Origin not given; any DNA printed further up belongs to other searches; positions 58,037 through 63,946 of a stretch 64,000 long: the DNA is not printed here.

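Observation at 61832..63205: Eukaryote-style annexin repeat tetrad inside a bacterial protein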

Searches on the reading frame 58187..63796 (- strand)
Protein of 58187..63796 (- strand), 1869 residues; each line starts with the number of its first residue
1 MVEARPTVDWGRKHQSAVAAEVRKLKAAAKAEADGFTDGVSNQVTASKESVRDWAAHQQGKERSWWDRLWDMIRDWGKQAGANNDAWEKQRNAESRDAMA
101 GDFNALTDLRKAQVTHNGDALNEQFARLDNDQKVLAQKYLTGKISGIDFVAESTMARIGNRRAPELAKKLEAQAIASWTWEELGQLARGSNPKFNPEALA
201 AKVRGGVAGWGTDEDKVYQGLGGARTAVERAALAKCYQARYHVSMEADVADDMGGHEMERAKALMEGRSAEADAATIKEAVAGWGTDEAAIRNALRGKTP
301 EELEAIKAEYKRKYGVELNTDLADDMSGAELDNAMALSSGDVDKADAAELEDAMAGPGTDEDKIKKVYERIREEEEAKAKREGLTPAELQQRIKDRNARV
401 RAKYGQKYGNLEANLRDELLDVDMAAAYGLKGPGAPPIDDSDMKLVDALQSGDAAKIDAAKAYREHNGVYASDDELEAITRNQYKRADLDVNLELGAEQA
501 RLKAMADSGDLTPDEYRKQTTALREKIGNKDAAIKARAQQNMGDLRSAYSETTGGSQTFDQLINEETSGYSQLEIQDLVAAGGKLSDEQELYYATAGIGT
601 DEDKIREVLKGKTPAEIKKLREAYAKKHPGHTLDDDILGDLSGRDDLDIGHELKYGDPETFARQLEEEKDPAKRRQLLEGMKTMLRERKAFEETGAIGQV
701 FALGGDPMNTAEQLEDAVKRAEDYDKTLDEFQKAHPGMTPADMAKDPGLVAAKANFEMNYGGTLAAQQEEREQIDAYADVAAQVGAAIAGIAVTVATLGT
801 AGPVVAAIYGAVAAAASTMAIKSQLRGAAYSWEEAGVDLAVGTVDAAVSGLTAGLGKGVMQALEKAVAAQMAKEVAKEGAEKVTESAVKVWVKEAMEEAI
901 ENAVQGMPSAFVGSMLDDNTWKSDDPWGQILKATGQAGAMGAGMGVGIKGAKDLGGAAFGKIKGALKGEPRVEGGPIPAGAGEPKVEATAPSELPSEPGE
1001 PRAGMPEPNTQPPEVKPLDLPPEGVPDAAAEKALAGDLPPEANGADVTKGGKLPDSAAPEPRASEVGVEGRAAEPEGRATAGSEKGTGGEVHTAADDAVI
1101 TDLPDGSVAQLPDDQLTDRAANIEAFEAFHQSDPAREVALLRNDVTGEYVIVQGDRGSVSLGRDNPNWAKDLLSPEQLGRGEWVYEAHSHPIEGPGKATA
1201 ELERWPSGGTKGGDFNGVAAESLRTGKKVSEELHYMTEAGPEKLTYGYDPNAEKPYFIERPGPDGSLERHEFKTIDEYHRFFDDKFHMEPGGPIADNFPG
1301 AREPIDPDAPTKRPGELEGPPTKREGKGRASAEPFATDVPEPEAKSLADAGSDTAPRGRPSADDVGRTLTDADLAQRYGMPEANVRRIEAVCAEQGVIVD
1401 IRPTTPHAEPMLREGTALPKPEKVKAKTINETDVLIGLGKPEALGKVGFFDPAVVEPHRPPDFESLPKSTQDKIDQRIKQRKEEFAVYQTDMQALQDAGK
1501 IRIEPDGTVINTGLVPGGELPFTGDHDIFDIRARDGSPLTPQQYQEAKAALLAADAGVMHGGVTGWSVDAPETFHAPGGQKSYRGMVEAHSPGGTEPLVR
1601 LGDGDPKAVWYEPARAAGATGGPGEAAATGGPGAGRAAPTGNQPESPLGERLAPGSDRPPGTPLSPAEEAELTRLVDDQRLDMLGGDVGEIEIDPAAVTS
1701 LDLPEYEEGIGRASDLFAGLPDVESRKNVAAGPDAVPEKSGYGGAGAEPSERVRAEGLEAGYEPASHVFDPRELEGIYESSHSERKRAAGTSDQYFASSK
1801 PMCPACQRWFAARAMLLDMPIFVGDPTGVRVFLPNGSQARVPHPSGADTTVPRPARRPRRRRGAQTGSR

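Call 4: search_protein_families(library=pfam, proteins=[window:58187-63796:-], max_evalue=1)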
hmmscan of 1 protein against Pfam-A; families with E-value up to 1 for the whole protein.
window:58187-63796:- (1869 aa): 7 families
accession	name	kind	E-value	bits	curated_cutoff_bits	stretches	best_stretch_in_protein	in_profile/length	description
PF00191.25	Annexin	-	2.4e-32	111.2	25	3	273-328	2-57/66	Annexin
PF24120.1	SsdA_C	-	0.0029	18.6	27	1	1743-1786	12-54/56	Single-strand DNA deaminase toxin A, C-terminal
PF14441.12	OTT_1508_deam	-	0.018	15.4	27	1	1787-1812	17-41/64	OTT_1508-like deaminase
PF24360.1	DUF7516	-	0.12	12.8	27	0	303-321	23-41/87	Domain of unknown function (DUF7516)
PF11101.13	DUF2884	-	0.18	11.8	30.6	1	834-921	70-159/228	Protein of unknown function (DUF2884)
PF16763.10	Spidroin_N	-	0.32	11.5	27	0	853-907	51-104/125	Major ampullate spidroin 1, spider silk protein 1, N-term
PF09851.14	SHOCT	-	0.48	10.7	27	0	500-518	4-22/28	Short C-terminal domain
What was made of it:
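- On Annexin repeat (Pfam PF00191): The whole protein scores 111 bits at E=2.4e-32 against a cutoff of 25 (call 4).
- Checked: Pfam PF00191 Annexin scores the protein at E=2.4e-32, 111 bits, against a cutoff of 25 (call 4).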

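Call 8: search_protein_families(library=ncbifam, proteins=[window:58187-63796:-], max_evalue=1)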
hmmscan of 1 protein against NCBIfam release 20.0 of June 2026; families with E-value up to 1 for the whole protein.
window:58187-63796:- (1869 aa): 0 families
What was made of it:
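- Tried and rejected: NCBIfam scan of the in-window protein gave no family (call 8).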

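Call 9: find_homologous_proteins(query=window:58187-63796:-, max_evalue=0.00001)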
Query window:58187-63796:- (1869 aa): 91 proteins with E <= 0.00001 among 8000 candidates.
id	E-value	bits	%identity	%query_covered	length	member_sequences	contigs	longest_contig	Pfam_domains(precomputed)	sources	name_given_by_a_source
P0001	0.0e+0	4162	100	100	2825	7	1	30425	PF00191.26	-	-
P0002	0.0e+0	3422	95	87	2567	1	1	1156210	PF00191.26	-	-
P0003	0.0e+0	3366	93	86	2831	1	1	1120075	PF14412.13,PF00191.26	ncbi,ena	-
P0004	0.0e+0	1941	64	76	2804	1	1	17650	PF00191.26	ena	-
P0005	0.0e+0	1780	58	57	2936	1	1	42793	PF15541.11,PF00191.26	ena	-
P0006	0.0e+0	1661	59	58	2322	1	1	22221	PF00191.26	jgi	jgi:hypothetical protein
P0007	0.0e+0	1571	60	53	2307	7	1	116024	PF00191.26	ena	-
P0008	0.0e+0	1522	59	52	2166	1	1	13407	PF00191.26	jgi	jgi:hypothetical protein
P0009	0.0e+0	1488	58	70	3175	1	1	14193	PF03496.21,PF15541.11,PF00191.26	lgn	-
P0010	0.0e+0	1449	54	56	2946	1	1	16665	PF00191.26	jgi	-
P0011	0.0e+0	1439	56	36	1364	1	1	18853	PF03497.23,PF00191.26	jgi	jgi:hypothetical protein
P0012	0.0e+0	1429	56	56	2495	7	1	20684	PF03496.21,PF00191.26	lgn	-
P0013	0.0e+0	1409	65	55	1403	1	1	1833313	PF00191.26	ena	-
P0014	0.0e+0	1386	54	58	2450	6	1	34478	PF03496.21,PF00191.26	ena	-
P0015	0.0e+0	1361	48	57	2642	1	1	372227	PF00191.26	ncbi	-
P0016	0.0e+0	1350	51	58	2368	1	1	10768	PF00191.26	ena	-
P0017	0.0e+0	1326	52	70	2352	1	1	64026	PF00191.26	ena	-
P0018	0.0e+0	1294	52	70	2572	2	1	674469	PF15541.11,PF00191.26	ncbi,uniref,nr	ncbi:polymorphic toxin type 4 domain-containing protein [Georgenia faecalis]|uniref:polymorphic toxi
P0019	0.0e+0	1294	47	69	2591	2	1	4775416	PF00191.26,PF24120.2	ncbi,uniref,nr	ncbi:hypothetical protein [Ilumatobacter fluminis]|uniref:hypothetical protein n=1 Tax=Ilumatobacter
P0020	0.0e+0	1123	62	48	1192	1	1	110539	PF00191.26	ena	-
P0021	0.0e+0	1110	57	53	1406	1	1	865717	PF00191.26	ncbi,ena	-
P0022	1.7e-284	966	43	70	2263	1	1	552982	PF15541.11,PF00191.26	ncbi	ncbi:MAG: polymorphic toxin type 4 domain-containing protein [Pirellulaceae bacterium]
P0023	4.0e-284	964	45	70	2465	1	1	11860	PF15541.11,PF00191.26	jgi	jgi:hypothetical protein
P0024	6.3e-283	960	45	69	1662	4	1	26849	PF15541.11,PF00191.26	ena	-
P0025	1.8e-278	946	44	70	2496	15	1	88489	PF15541.11,PF00191.26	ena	-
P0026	1.9e-273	929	47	51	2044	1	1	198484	PF15541.11,PF00191.26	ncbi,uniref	ncbi:polymorphic toxin type 4 domain-containing protein [Georgenia sp. MJ173]|uniref:polymorphic tox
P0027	1.5e-272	926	43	71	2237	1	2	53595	PF14414.13,PF00191.26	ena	-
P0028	1.3e-266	906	47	52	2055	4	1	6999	PF15541.11,PF00191.26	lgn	-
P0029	1.2e-207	711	41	57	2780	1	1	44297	PF00191.26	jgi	jgi:hypothetical protein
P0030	7.6e-205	702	40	50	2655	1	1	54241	PF07591.16,PF00191.26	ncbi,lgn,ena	-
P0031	3.0e-167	577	38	50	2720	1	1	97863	PF00191.26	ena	-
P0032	9.7e-162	559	33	13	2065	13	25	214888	PF00191.26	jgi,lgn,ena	-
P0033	7.3e-135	470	31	30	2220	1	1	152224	PF00191.26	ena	-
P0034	7.4e-135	470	36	53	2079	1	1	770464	PF15541.11,PF00191.26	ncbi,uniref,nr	ncbi:hypothetical protein Val02_05900 [Virgisporangium aliadipatigenens]|uniref:Bacterial toxin 4 do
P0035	3.0e-110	388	31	53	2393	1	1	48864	PF00191.26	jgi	jgi:hypothetical protein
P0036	1.1e-109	386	39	34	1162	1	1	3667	PF00191.26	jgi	-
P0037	6.9e-107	377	31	50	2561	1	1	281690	PF00191.26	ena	-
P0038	1.7e-106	376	32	51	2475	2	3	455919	PF00191.26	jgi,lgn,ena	-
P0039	8.0e-105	370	31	50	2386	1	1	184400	PF00191.26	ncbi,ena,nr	ncbi:MAG: hypothetical protein QNJ40_06110 [Xanthomonadales bacterium]|nr:hypothetical protein [Xant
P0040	7.5e-101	357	33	50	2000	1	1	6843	PF00191.26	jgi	jgi:hypothetical protein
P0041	2.4e-97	345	31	50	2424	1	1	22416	PF00191.26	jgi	jgi:hypothetical protein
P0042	5.8e-97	344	32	54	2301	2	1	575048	PF00191.26,PF13699.12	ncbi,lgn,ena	ncbi:MAG TPA: DUF4157 domain-containing protein [Pyrinomonadaceae bacterium]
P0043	7.6e-97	343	31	50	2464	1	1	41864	PF00191.26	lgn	-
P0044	1.4e-94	336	32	54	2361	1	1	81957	PF00191.26,PF13699.12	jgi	jgi:hypothetical protein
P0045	6.0e-94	334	31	52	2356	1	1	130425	PF00191.26,PF13699.12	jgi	jgi:hypothetical protein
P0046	1.1e-92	330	31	51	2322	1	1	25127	PF00191.26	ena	-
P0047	1.2e-91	326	30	51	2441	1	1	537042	PF00191.26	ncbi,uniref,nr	ncbi:hypothetical protein JJJ17_11145 [Paracoccus caeni]|uniref:Annexin n=1 Tax=Paracoccus caeni Tax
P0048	6.0e-87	311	32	45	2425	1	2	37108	PF00191.26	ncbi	ncbi:MAG: hypothetical protein ACRCS9_15735 [Hyphomicrobium sp.]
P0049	5.4e-86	308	52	16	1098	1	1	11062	-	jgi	jgi:hypothetical protein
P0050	1.0e-85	307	32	50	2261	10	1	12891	PF00191.26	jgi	jgi:hypothetical protein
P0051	6.1e-85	304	31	50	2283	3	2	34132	PF00191.26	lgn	-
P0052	1.7e-82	296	29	51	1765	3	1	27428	PF00191.26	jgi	jgi:hypothetical protein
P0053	2.0e-77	279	32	50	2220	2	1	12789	PF00191.26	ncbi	-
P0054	2.8e-77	279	31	50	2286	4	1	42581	PF00191.26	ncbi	-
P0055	1.7e-76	276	29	49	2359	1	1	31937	PF00191.26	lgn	-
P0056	3.8e-76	275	30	51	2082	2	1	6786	PF15541.11,PF00191.26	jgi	-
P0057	2.9e-74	269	29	52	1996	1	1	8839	PF00191.26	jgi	jgi:hypothetical protein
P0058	3.3e-71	258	29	49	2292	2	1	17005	PF15541.11,PF00191.26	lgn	-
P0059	1.3e-70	257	29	55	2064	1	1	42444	PF00191.26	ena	-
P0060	2.0e-67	246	29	51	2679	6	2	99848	PF00191.26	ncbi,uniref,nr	ncbi:hypothetical protein D7Y13_06780 [Corallococcus praedator]|uniref:Annexin n=1 Tax=Corallococcus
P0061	4.2e-66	242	31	35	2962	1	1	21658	PF00191.26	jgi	jgi:hypothetical protein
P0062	4.6e-66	241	28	51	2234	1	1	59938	PF00191.26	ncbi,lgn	-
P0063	2.6e-65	239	30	51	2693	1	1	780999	PF00191.26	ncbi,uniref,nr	ncbi:hypothetical protein OV208_12220 [Corallococcus sp. bb12-1]|uniref:hypothetical protein n=1 Tax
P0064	2.9e-65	239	29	51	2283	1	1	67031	PF07591.16,PF00191.26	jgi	jgi:hypothetical protein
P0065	2.2e-62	229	29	51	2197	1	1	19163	PF00191.26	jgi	jgi:hypothetical protein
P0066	4.7e-62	228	30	39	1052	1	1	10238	PF00191.26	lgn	-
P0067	7.7e-60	221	29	50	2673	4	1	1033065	PF00191.26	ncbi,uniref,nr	ncbi:hypothetical protein G4177_11860 [Corallococcus sp. ZKHCc1 1396]|uniref:Annexin n=1 Tax=Corallo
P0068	1.0e-58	217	29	50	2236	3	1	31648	PF00191.26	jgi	jgi:hypothetical protein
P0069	1.4e-58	217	28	51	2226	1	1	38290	PF00191.26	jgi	jgi:hypothetical protein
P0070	3.7e-46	175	33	8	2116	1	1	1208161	PF13879.12,PF00191.26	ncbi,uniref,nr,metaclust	ncbi:titin homolog [Aplysia californica]|uniref:Annexin n=1 Tax=Aplysia californica TaxID=6500 RepID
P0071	9.8e-46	174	25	52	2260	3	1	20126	PF00191.26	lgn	-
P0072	5.8e-43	165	31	36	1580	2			PF00191.26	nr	nr:hypothetical protein [Corallococcus exiguus]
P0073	4.7e-41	159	28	35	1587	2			PF00191.26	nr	nr:annexin [Corallococcus macrosporus]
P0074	3.6e-39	152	28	37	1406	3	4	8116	PF00191.26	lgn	-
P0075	1.2e-32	131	28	43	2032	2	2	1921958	PF00191.26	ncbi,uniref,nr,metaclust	ncbi:hypothetical protein [Paractinoplanes globisporus]|uniref:Annexin n=1 Tax=Paractinoplanes globi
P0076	7.5e-31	125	27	20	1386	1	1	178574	PF00191.26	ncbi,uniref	ncbi:annexin [Myxococcus fulvus]|uniref:annexin n=1 Tax=Myxococcus fulvus TaxID=33 RepID=UPI003B9923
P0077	5.2e-30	122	31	20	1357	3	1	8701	PF00191.26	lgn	-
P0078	1.6e-28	117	32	14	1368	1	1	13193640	PF00191.26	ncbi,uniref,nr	ncbi:hypothetical protein [Pyxidicoccus sp. MSG2]|uniref:hypothetical protein n=1 Tax=Pyxidicoccus s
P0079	4.8e-24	102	25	33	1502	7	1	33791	PF00191.26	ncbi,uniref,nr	ncbi:annexin [Corallococcus sp. AB018]|uniref:annexin n=1 Tax=Corallococcus sp. AB018 TaxID=2316715 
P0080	1.7e-23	100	27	33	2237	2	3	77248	PF00191.26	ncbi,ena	-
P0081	5.3e-22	95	26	41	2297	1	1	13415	PF00191.26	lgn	-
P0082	2.8e-20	90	26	40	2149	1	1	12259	PF00191.26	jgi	jgi:hypothetical protein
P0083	7.8e-20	88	25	34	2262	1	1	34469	PF00191.26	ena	-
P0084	1.9e-19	87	26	41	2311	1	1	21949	PF00191.26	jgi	jgi:hypothetical protein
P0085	3.5e-19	86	32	9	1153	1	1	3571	PF00191.26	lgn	-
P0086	1.4e-18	84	26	33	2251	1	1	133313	PF00191.26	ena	-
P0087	2.4e-18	83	33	10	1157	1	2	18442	PF00648.28,PF00191.26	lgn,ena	-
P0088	2.9e-17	80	36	8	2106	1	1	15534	PF00191.26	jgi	jgi:hypothetical protein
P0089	3.8e-17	79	28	11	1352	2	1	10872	PF00191.26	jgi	-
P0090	1.5e-13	67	23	50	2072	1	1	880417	PF00191.26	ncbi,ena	-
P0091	3.9e-8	49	25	42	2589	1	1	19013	PF00191.26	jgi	jgi:hypothetical protein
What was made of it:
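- On Polymorphic toxin: All 91 homologs but one (P0049, cut at the end of the protein) carry a precomputed Annexin hit, and they carry different C-terminal Pfam toxin domains (call 9).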
